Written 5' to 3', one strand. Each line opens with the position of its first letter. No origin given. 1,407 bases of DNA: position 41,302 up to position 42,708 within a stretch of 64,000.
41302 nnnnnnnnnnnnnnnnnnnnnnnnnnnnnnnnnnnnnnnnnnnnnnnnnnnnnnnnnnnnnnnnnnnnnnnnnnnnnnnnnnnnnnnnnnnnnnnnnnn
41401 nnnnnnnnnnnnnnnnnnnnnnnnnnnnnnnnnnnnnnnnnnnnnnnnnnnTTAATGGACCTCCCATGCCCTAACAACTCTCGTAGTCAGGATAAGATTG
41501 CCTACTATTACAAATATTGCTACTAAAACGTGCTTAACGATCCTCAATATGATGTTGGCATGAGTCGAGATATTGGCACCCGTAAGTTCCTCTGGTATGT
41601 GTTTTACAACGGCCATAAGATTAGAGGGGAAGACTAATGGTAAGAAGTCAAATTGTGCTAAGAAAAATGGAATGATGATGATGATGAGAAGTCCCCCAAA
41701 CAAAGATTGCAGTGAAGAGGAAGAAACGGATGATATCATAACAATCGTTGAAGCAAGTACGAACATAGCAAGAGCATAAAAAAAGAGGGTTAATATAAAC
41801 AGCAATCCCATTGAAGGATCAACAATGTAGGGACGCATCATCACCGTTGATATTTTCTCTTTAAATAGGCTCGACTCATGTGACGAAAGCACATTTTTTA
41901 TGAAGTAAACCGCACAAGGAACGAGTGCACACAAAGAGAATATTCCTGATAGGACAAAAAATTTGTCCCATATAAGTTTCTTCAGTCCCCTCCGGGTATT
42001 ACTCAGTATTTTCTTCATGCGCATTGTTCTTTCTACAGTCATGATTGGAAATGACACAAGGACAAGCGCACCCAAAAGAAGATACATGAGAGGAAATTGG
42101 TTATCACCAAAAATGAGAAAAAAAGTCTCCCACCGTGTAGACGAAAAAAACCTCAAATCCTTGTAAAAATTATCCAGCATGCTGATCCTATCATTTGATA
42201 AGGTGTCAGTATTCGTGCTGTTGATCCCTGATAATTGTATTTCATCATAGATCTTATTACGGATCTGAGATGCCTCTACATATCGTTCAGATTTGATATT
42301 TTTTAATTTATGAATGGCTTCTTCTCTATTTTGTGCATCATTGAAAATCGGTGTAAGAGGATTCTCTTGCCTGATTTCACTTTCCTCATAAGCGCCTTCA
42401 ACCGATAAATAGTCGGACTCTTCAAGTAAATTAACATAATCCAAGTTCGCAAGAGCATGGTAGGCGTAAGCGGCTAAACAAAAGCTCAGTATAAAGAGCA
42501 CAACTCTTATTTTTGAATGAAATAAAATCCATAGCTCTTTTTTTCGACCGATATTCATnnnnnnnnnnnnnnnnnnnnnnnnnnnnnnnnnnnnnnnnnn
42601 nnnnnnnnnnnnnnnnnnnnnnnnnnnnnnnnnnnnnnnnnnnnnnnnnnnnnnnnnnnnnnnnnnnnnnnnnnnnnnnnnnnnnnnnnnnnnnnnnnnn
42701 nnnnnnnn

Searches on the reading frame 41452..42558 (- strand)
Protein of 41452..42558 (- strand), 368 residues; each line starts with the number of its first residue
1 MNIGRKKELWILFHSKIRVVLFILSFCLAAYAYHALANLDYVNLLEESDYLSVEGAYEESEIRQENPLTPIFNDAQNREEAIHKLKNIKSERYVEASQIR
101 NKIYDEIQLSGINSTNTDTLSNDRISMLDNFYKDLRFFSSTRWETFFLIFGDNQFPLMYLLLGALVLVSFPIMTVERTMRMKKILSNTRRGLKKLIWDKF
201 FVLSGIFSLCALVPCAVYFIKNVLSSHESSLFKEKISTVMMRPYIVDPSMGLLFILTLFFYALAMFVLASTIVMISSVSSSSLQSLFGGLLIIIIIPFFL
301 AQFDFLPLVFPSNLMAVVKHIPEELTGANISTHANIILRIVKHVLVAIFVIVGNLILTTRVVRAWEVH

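Call 13: search_protein_families(library=pfam, proteins=[window:41452-42558:-], max_evalue=0.01)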
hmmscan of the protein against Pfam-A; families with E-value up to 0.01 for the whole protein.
window:41452-42558:- (368 aa): 0 families

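Call 14: search_protein_families(library=ncbifam, proteins=[window:41452-42558:-], max_evalue=0.01)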
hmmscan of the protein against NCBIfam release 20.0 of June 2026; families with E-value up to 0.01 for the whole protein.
window:41452-42558:- (368 aa): 0 families

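Call 83: predict_structure(alignment_id=A4)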
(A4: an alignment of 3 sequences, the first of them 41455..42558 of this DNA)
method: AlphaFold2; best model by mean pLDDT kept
length: 368 residues; sequences in the alignment: 3
mean_pLDDT: 44.5   pTM: 0.32
mean pLDDT of the five models: 44.5, 41.7, 40.0, 39.5, 39.2
residues with pLDDT >= 90: 0; 70-90: 0; 50-70: 109; < 50: 259
segments of 3 or more residues with pLDDT < 50: 8-22, 24-158, 179-185, 221-254, 297-348, 362-368
pLDDT, mean of each block of 10 residues (from residue 1): 48 46 48 39 29 32 34 38 35 39 41 40 41 35 41 45 56 50 49 61 63 56 42 33 34 49 60 62 61 51 37 32 36 39 46 52 44
secondary structure, 60 per line:
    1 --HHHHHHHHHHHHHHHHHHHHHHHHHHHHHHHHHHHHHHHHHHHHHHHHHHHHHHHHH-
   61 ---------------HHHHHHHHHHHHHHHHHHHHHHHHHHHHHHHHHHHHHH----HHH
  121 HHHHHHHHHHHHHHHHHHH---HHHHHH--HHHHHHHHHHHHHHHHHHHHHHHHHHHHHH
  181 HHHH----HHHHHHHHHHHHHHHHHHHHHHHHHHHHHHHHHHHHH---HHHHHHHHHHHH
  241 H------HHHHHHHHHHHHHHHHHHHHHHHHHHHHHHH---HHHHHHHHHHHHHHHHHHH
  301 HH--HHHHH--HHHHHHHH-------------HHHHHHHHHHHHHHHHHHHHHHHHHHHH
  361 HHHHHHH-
elements in order: H3-59 H76-113 H118-139 H143-148 H151-184 H189-225 H229-241 H248-278 H282-302 H305-309 H312-319 H333-367
